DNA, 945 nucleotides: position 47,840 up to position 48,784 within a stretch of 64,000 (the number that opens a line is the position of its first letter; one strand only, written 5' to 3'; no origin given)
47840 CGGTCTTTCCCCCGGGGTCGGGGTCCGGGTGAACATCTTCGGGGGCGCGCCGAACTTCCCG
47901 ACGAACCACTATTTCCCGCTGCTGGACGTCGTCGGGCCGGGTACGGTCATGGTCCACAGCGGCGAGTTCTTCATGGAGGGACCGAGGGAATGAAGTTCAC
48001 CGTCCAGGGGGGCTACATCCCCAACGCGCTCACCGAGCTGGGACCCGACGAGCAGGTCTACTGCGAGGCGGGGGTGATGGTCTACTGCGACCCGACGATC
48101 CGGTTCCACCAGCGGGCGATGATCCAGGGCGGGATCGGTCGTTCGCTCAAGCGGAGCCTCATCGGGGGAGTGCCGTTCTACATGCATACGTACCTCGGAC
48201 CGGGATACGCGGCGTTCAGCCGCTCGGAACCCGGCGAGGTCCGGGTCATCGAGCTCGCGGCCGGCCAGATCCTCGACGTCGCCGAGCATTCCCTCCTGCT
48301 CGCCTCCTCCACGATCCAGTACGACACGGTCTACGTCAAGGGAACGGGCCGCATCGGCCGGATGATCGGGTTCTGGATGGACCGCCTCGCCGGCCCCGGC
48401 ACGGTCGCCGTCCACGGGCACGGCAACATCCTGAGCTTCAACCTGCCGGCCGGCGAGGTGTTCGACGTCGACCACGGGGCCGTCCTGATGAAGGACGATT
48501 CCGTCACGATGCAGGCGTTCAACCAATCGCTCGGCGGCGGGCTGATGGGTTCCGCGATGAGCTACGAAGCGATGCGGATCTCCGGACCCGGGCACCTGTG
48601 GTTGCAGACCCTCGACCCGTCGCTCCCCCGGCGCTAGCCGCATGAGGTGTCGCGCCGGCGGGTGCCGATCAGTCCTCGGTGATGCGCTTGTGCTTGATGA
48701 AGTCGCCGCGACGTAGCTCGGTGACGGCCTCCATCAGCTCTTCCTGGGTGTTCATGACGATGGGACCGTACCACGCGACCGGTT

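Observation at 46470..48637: Zinc-ribbon gene followed by three tandem, translationally coupled AIM24/TIGR00266 paralogs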

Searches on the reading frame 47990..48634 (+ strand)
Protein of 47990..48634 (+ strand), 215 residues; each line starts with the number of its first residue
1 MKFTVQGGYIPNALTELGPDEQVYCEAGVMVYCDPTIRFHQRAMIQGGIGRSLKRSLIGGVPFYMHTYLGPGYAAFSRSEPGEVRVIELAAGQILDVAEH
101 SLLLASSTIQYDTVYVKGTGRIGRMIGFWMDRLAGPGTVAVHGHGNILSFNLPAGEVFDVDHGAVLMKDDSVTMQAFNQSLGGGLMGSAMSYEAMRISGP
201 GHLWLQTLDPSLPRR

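Call 5: search_protein_families(library=pfam, proteins=[window:47990-48634:+], max_evalue=1)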
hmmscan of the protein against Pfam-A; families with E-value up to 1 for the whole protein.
window:47990-48634:+ (215 aa): 1 family
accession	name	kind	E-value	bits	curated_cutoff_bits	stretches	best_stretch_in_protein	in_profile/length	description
PF01987.23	AIM24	-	5.1e-35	121.5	25.7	1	5-208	3-205/205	Mitochondrial biogenesis AIM24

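Call 6: search_protein_families(library=ncbifam, proteins=[window:47990-48634:+], max_evalue=1)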
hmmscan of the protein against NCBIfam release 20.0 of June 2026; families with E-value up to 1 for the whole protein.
window:47990-48634:+ (215 aa): 1 family
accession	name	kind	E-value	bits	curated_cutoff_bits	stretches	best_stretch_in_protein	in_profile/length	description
TIGR00266.1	TIGR00266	hypoth_equivalog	4.7e-11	42.7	96.6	1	15-207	16-204/222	TIGR00266 family protein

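Call 10: search_protein_families(library=padloc, proteins=[window:47990-48634:+], max_evalue=1)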
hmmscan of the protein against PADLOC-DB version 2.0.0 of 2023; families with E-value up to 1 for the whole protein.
window:47990-48634:+ (215 aa): 0 families

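Call 12: search_solved_structures(query=window:47990-48634:+, max_evalue=1, show_alignments=1)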
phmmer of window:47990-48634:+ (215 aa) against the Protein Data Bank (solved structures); distinct sequences matched with E-value up to 1: 8.
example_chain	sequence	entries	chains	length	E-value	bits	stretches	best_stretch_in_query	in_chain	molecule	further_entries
1yox_A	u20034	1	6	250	3.4e-11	46.5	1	7-209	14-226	hypothetical protein PA3696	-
1pg6_A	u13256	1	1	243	0.00022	24.3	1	2-184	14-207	Hypothetical protein SpyM3_0169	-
9qvx_L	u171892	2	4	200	0.23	14.4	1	56-158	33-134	Proteasome subunit beta type-5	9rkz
4r3o_L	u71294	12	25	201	0.23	14.4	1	56-158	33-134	Proteasome subunit beta type-5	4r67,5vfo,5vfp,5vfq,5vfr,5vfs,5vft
8qys_N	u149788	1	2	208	0.24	14.4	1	56-158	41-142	Proteasome subunit beta type-5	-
1iru_L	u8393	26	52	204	0.24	14.4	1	56-158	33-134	20S proteasome | PROTEASOME SUBUNIT BETA TYPE-5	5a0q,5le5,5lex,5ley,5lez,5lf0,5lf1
3unb_K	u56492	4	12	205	0.24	14.4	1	57-158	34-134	Proteasome subunit beta type-5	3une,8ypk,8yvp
5l5w_K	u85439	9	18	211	0.29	14.1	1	56-157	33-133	Proteasome subunit beta type-5,Proteasome subunit beta type-5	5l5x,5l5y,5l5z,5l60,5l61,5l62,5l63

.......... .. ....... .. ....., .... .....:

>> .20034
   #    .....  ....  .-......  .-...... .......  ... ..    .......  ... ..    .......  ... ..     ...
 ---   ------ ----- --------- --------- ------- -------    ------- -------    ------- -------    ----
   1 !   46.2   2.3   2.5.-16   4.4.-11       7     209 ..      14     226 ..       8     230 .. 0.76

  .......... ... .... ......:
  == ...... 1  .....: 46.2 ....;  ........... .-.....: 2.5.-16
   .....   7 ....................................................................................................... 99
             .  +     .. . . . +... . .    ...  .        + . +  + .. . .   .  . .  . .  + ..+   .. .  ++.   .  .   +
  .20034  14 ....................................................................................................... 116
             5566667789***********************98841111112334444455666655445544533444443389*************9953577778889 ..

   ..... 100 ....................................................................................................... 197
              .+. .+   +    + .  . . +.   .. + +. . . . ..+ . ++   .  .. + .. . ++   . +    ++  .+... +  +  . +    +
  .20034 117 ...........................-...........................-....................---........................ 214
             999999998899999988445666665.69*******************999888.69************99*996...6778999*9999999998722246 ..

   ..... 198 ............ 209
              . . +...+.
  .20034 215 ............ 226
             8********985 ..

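Call 28: search_dna_similar(query=window:47990-48634:+, collection=plasmids, mode=protein, max_evalue=0.001, max_rows=30)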
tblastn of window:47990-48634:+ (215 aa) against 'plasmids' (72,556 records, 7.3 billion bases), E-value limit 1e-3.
Records with a match: 23; places in all: 25; records where one place covers at least 80% of the query: 22.
Best place of each record, by identity: <60% 23.
By first word of the organism name: Halorussus 6; Candidatus 1; Nostoc 1; Tsukamurella 1; Sphingobium 1; Caballeronia 1; Burkholderia 1; Mycolicibacterium 1; Deinococcus 1; Acetoanaerobium 1; and 8 more.
By predicted mobility (MOB-suite, as given by PLSDB): non-mobilizable 21; conjugative 2.
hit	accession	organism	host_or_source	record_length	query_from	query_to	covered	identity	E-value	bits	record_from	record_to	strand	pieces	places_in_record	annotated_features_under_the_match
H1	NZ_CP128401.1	Candidatus Chlorohelix allophototropha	Single colony of Candidatus Chlorohelix ...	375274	5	213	97%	33.3%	5e-22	100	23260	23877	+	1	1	AIM24 family protein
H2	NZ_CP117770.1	Nostoc sp. UHCC 0926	whole organism,lichen surface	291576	1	208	97%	30.5%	6e-24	105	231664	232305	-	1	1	AIM24 family protein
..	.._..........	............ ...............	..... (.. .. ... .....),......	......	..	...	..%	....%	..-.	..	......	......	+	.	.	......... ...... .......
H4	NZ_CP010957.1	Sphingobium sp. YBL2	cell culture,soil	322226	1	208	97%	28.3%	4e-5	51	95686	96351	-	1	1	TIGR00266 family protein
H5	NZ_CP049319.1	Caballeronia sp. SBC2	whole organism,soil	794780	21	208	87%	30.8%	8e-13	74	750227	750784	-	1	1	AIM24 family protein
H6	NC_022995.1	Burkholderia sp. M701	-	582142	21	208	87%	30.7%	5e-15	80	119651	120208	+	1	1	AIM24 family protein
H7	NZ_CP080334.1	Mycolicibacterium pallens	-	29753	3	213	98%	27.1%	8e-12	71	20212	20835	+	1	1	AIM24 family protein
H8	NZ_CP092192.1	Deinococcus sp. KNUC1210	Setaria viridis,cell ...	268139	1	211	98%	26.6%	1e-10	67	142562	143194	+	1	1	TIGR00266 family protein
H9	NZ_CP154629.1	Acetoanaerobium noterae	cell culture,Sludge of a digestion ...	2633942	3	208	96%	26.9%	1e-8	61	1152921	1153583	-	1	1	none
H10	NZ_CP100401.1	Halorussus aquaticus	cell culture,saline soil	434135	21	210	88%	28.9%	8e-8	59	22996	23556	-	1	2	none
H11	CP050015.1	Haloarcula sp. JP-L23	-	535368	17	210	90%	28.3%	4e-4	48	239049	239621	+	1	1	TIGR00266 family protein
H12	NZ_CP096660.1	Halorussus limi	cell culture,saline soil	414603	21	210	88%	28.5%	5e-9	63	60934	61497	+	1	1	TIGR00266 family protein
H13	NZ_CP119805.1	Halorussus lipolyticus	cell culture,coastal saline-alkali land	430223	21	210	88%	28.0%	2e-9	64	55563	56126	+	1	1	TIGR00266 family protein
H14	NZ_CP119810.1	Halorussus caseinilyticus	cell culture,coastal saline-alkali land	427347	21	210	88%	28.0%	1e-8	62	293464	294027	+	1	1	TIGR00266 family protein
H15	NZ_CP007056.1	Halostagnicola larsenii XH-48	-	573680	21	209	88%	28.1%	4e-6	54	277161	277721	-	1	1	TIGR00266 family protein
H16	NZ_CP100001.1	Halorussus vallis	cell culture,saline soil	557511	21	210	88%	27.5%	1e-8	61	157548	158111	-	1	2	TIGR00266 family protein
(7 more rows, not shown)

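Call 29: get_annotated_region(hit=H1, flank=4000)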
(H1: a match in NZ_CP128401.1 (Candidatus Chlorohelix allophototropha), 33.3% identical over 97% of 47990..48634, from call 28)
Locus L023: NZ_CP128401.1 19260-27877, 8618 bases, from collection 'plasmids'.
description: Candidatus Chlorohelix allophototropha isolate L227-S17 plasmid unnamed1, complete sequence
organism: Candidatus Chlorohelix allophototropha (NCBI taxid 3003348)
taxonomy: Bacteria; Chloroflexota; Chloroflexia; Candidatus Chloroheliales; Candidatus Chloroheliaceae; Candidatus Chlorohelix; Candidatus Chlorohelix allophototropha
host: -; source: Single colony of Candidatus Chlorohelix allophototropha from a non-axenic enrichment (subculture 19.9); ...; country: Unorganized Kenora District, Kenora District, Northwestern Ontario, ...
typing (MOB-suite, as given by PLSDB): non-mobilizable
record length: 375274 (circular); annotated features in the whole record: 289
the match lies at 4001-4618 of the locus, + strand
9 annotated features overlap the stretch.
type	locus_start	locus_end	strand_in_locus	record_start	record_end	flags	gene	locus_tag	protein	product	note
CDS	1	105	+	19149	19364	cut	-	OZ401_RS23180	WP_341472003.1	hypothetical protein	-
CDS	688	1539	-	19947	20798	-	-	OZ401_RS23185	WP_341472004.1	Bro-N domain-containing protein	-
CDS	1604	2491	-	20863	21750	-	-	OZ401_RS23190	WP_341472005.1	ParB/RepB/Spo0J family partition protein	GO:0007059 - chromosome segregation [Evidence IEA]; GO:0000910 - cytokinesis [Evidence IEA]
CDS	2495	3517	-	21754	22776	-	-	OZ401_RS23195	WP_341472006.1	AAA family ATPase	-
CDS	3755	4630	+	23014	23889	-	-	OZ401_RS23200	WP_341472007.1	AIM24 family protein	-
CDS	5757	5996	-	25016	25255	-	-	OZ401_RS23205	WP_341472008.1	DUF4113 domain-containing protein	-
CDS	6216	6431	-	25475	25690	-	-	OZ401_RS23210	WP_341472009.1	hypothetical protein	-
CDS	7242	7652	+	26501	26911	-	-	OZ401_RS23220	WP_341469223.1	hypothetical protein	-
CDS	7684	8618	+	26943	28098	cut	-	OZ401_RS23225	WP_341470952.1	IS3 family transposase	-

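Call 30: get_annotated_region(hit=H2, flank=4000)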
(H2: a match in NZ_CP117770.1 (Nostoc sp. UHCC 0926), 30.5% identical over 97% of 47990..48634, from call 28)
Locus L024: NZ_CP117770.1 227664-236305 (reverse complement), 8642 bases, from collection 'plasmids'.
description: Nostoc sp. UHCC 0926 plasmid pn2, complete sequence
organism: Nostoc sp. UHCC 0926 (NCBI taxid 3025190)
taxonomy: Bacteria; Cyanobacteriota; Cyanophyceae; Nostocales; Nostocaceae; Nostoc; Nostoc sp. UHCC 0926
host: -; source: whole organism,lichen surface; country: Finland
typing (MOB-suite, as given by PLSDB): non-mobilizable; replicon rep_cluster_1678; mating-pair formation MPF_T
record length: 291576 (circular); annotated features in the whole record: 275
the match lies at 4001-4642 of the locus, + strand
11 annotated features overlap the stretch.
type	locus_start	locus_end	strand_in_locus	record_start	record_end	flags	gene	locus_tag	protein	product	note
CDS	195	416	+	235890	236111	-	-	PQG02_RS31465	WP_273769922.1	hypothetical protein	-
CDS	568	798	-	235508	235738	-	-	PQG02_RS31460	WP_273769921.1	hypothetical protein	-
CDS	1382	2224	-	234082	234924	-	-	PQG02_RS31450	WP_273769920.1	tyrosine-type recombinase/integrase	GO:0015074 - DNA integration [Evidence IEA]; GO:0006310 - DNA recombination [Evidence IEA]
CDS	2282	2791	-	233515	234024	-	-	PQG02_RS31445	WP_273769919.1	hypothetical protein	-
CDS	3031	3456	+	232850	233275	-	-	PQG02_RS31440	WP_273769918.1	hypothetical protein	-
CDS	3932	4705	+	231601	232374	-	-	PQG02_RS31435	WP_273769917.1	AIM24 family protein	-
CDS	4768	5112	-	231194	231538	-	-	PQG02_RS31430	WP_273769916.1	hypothetical protein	-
CDS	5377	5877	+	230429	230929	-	-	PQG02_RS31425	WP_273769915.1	hypothetical protein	-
CDS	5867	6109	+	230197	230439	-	-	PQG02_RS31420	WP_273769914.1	hypothetical protein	-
CDS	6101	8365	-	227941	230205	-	-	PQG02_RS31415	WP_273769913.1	ATP-dependent RecD-like DNA helicase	-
CDS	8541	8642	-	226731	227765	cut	-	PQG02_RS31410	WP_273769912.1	endonuclease NucS domain-containing protein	-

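Call 31: get_annotated_region(hit=H7, flank=4000)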
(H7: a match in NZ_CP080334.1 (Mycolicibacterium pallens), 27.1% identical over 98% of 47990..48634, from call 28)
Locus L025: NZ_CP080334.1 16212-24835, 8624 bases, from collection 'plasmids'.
description: Mycolicibacterium pallens strain JCM 16370 plasmid unnamed1, complete sequence
organism: Mycolicibacterium pallens (NCBI taxid 370524)
taxonomy: Bacteria; Actinomycetota; Actinomycetes; Mycobacteriales; Mycobacteriaceae; Mycolicibacterium; Mycolicibacterium pallens
host: -; source: -; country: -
typing (MOB-suite, as given by PLSDB): non-mobilizable
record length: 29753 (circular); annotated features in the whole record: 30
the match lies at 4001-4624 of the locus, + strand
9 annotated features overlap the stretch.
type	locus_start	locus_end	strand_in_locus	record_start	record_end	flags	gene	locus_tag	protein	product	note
CDS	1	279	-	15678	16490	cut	-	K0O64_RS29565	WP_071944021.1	ATP-binding protein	-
CDS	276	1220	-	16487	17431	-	-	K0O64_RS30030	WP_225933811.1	hypothetical protein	-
CDS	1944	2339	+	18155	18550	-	-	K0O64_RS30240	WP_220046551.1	helix-turn-helix domain-containing protein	-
CDS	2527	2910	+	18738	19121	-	-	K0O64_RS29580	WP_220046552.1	hypothetical protein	-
CDS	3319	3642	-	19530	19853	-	-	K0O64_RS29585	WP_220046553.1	DUF732 domain-containing protein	-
CDS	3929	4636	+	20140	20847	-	-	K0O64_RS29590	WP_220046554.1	AIM24 family protein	-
CDS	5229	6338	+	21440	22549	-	-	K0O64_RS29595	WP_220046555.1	GGDEF domain-containing protein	-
CDS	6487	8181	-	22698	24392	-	-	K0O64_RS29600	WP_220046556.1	sodium:proton antiporter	GO:0006814 - sodium ion transport [Evidence IEA]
CDS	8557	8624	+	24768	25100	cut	-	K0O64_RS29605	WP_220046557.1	hypothetical protein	-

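Call 48: find_homologous_proteins(query=window:47990-48634:+, max_evalue=1e-10)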
Query window:47990-48634:+ (215 aa): 103 proteins with E <= 1e-10 among 638 candidates.
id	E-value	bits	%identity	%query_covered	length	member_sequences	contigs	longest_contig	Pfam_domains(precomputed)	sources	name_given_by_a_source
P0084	2.3e-141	487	100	100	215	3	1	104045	PF01987.24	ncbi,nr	ncbi:MAG: AIM24 family protein [Thermoplasmata archaeon]|nr:AIM24 family protein [Thermoplasmata arc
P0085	9.6e-119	413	85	100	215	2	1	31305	PF01987.24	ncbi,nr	ncbi:MAG: AIM24 family protein [Thermoplasmata archaeon]|nr:AIM24 family protein [Thermoplasmata arc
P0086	1.3e-117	409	84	100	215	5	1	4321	PF01987.24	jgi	jgi:uncharacterized protein (AIM24 family)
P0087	1.7e-117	409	84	100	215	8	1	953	PF01987.24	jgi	jgi:uncharacterized protein (AIM24 family)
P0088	1.5e-114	399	78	100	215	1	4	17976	PF01987.24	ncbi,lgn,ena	-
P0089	6.5e-114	397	77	100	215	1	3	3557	PF01987.24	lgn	-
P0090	1.0e-112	393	74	100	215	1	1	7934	PF01987.24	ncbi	-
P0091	6.1e-112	391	76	100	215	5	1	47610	PF01987.24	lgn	-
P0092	6.3e-112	391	75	100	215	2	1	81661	PF01987.24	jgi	jgi:uncharacterized protein (AIM24 family)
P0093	1.3e-111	390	76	100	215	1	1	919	PF01987.24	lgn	-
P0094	3.1e-111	388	73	100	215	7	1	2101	PF01987.24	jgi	jgi:uncharacterized protein (AIM24 family)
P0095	7.8e-111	387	75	100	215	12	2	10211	PF01987.24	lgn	-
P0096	8.8e-110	384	74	100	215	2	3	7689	PF01987.24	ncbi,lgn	-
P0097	1.1e-109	383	74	100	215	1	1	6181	PF01987.24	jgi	jgi:uncharacterized protein (AIM24 family)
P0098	1.4e-109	383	73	100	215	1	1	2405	PF01987.24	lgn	-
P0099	1.9e-109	383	74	100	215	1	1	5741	PF01987.24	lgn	-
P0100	2.5e-109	382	72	100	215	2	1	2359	PF01987.24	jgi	jgi:uncharacterized protein (AIM24 family)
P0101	8.4e-108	377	75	100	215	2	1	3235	PF01987.24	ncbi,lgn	ncbi:MAG: AIM24 family protein [Thermoplasmata archaeon]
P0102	1.0e-107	377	73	100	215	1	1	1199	PF01987.24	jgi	-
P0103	1.9e-107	376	72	100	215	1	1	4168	PF01987.24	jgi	jgi:uncharacterized protein (AIM24 family)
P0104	3.8e-107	375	73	100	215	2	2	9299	PF01987.24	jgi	jgi:uncharacterized protein (AIM24 family)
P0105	6.5e-107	374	71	100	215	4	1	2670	PF01987.24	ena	-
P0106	7.6e-106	371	72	100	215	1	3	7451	PF01987.24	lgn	-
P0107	9.0e-105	367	73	100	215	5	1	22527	PF01987.24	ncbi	-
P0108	1.1e-103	364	73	100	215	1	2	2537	PF01987.24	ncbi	ncbi:MAG: AIM24 family protein [Thermoplasmata archaeon]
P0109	7.2e-103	361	70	100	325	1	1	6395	PF01987.24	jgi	jgi:uncharacterized protein (AIM24 family)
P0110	1.7e-101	356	71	100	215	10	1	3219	PF01987.24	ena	-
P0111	1.1e-99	351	71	100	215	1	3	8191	PF01987.24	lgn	-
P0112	6.7e-99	348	69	100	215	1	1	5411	PF01987.24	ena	-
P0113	1.2e-98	347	68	100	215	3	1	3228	PF01987.24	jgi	jgi:uncharacterized protein (AIM24 family)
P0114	6.4e-98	345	67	100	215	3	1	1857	PF01987.24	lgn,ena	-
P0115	1.3e-96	341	66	100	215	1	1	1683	PF01987.24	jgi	jgi:uncharacterized protein (AIM24 family)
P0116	2.6e-96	340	66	100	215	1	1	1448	PF01987.24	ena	-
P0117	2.9e-96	339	67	97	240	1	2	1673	PF01987.24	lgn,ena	-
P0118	5.8e-93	329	65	98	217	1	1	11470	PF01987.24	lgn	-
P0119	7.7e-92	325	66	98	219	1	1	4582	PF01987.24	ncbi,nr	ncbi:MAG: AIM24 family protein [Thermoplasmata archaeon]|nr:AIM24 family protein [Thermoplasmata arc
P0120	1.3e-91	324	67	98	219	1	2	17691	PF01987.24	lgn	-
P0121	2.0e-91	324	64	100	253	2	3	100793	PF01987.24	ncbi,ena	-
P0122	3.5e-91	323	64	98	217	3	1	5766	PF01987.24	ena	-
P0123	6.7e-91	322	65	98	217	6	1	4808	PF01987.24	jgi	jgi:uncharacterized protein (AIM24 family)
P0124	6.8e-91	322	64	98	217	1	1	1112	PF01987.24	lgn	-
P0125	1.1e-90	321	64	100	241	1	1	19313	PF01987.24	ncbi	-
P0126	1.5e-90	321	63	98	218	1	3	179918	PF01987.24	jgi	jgi:uncharacterized protein (AIM24 family)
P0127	1.9e-90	320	66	98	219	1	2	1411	PF01987.24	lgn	-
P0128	2.3e-90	320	63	98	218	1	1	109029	PF01987.24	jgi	jgi:uncharacterized protein (AIM24 family)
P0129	3.2e-90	320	72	87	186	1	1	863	PF01987.24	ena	-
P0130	4.0e-90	319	62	98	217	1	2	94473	PF01987.24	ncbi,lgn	ncbi:MAG: AIM24 family protein [Thermoplasmata archaeon]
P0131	6.2e-90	319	63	98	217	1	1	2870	PF01987.24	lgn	-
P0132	1.2e-89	318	63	98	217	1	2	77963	PF01987.24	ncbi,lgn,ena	-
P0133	1.2e-89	318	65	98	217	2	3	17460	PF01987.24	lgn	-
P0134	1.9e-89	317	62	98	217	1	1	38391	PF01987.24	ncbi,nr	ncbi:MAG: AIM24 family protein [Thermoplasmata archaeon]|nr:AIM24 family protein [Thermoplasmata arc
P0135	2.0e-89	317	63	98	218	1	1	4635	PF01987.24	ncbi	-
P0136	2.2e-89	317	63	100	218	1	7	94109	PF01987.24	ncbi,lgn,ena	-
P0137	4.3e-89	316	62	98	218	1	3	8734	PF01987.24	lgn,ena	-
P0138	6.4e-89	315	63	98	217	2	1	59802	PF01987.24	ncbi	-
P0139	9.2e-89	315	64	98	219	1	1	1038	PF01987.24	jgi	jgi:uncharacterized protein (AIM24 family)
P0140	1.0e-88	315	62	98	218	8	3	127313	PF01987.24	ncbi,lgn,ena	-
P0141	1.1e-88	315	63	98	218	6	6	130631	PF01987.24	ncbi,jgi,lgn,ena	jgi:uncharacterized protein (AIM24 family)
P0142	1.3e-88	314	63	98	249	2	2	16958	PF01987.24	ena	-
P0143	1.7e-88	314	63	98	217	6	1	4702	PF01987.24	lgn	-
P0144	2.2e-88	314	65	98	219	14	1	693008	PF01987.24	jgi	jgi:uncharacterized protein (AIM24 family)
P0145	3.7e-88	313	62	98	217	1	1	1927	PF01987.24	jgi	jgi:uncharacterized protein (AIM24 family)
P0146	8.7e-88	312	61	98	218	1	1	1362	PF01987.24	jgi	jgi:uncharacterized protein (AIM24 family)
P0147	1.7e-87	311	61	98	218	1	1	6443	PF01987.24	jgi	jgi:uncharacterized protein (AIM24 family)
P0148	3.6e-87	310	64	98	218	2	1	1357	PF01987.24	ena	-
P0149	8.9e-87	308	66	94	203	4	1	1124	PF01987.24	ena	-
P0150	3.0e-86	307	62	98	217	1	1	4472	PF01987.24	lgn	-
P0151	3.3e-86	307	60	100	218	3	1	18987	PF01987.24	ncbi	-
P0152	4.4e-86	306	62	98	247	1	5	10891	PF01987.24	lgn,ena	-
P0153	5.0e-86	306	62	98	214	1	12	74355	PF01987.24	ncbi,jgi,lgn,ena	jgi:uncharacterized protein (AIM24 family)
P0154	5.1e-86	306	66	90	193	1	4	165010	PF01987.24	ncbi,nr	ncbi:MAG: AIM24 family protein [Euryarchaeota archaeon]|nr:AIM24 family protein [Euryarchaeota archa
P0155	6.5e-86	306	62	98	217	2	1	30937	PF01987.24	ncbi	-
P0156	6.7e-86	306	62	98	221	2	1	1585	PF01987.24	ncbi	-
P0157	8.3e-86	305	62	96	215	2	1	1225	PF01987.24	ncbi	-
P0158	9.0e-86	305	62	98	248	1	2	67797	PF01987.24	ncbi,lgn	ncbi:MAG: AIM24 family protein [Thermoplasmata archaeon]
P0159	9.8e-86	305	60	98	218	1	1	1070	PF01987.24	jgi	jgi:uncharacterized protein (AIM24 family)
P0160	1.2e-85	305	60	99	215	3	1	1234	PF01987.24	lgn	-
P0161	1.3e-85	305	64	98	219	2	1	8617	PF01987.24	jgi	jgi:uncharacterized protein (AIM24 family)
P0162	1.4e-85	305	61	98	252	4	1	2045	PF01987.24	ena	-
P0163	1.4e-85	305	63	98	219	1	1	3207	PF01987.24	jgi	jgi:uncharacterized protein (AIM24 family)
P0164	1.8e-85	304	63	98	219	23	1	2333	PF01987.24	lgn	-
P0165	2.0e-85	304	62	98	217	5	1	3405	PF01987.24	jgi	jgi:uncharacterized protein (AIM24 family)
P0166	2.4e-85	304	62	98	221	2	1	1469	PF01987.24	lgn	-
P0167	3.7e-85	303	61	98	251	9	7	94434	PF01987.24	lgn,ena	-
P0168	4.2e-85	303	62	98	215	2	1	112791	PF01987.24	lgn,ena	-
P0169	5.6e-85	303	59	98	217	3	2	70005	PF01987.24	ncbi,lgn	-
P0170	1.2e-84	301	61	98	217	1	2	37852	PF01987.24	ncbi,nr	ncbi:MAG: AIM24 family protein [Thermoplasmata archaeon]|nr:AIM24 family protein [Thermoplasmata arc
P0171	1.9e-84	301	60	98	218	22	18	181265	PF01987.24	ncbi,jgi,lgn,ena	ncbi:MAG: AIM24 family protein [Thermoplasmata archaeon]|jgi:uncharacterized protein (AIM24 family)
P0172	4.9e-84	299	63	98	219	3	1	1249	PF01987.24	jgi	jgi:uncharacterized protein (AIM24 family)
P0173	1.5e-83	298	61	98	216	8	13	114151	PF01987.24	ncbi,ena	-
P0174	4.5e-83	296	59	98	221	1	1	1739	PF01987.24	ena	-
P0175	7.4e-83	296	58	99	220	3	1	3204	PF01987.24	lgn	-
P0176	4.7e-81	290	60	98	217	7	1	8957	PF01987.24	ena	-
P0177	9.0e-81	289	59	98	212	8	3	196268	PF01987.24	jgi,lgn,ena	jgi:uncharacterized protein (AIM24 family)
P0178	1.1e-80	289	60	98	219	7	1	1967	PF01987.24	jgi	-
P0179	4.5e-79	283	58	98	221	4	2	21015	PF01987.24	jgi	jgi:uncharacterized protein (AIM24 family)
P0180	1.4e-78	282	59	98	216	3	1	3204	PF01987.24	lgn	-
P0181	3.5e-78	280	63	88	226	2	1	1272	PF01987.24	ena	-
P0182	3.3e-77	277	57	100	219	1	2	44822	PF01987.24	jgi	jgi:uncharacterized protein (AIM24 family)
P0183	7.6e-72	260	55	98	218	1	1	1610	PF01987.24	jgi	jgi:uncharacterized protein (AIM24 family)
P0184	9.3e-72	259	57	99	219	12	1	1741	PF01987.24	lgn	-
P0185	1.0e-70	256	55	98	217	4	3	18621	PF01987.24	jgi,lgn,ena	-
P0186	1.8e-52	196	45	96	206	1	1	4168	PF01987.24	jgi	jgi:uncharacterized protein (AIM24 family)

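Call 50: find_encoding_contigs(protein=P0185, flank=5000, max_places=1)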
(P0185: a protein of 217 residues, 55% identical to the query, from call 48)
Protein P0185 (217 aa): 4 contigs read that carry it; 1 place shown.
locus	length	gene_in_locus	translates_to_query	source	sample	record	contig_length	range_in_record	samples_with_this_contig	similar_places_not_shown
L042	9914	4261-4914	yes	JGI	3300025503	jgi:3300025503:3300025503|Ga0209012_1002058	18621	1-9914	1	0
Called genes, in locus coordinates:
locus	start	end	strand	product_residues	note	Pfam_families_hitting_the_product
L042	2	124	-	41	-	?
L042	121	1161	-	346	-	-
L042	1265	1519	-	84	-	PF13683:rve_3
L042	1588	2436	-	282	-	PF12760:Zn_ribbon_IS1595, PF12762:DDE_Tnp_IS1595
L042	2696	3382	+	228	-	PF01987:AIM24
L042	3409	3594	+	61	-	-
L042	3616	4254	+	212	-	PF01987:AIM24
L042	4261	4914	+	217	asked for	PF01987:AIM24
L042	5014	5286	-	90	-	PF00571:CBS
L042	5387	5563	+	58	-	PF09853:DUF2080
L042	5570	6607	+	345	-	PF01609:DDE_Tnp_1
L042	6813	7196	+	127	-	-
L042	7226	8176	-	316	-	-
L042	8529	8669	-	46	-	-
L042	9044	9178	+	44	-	-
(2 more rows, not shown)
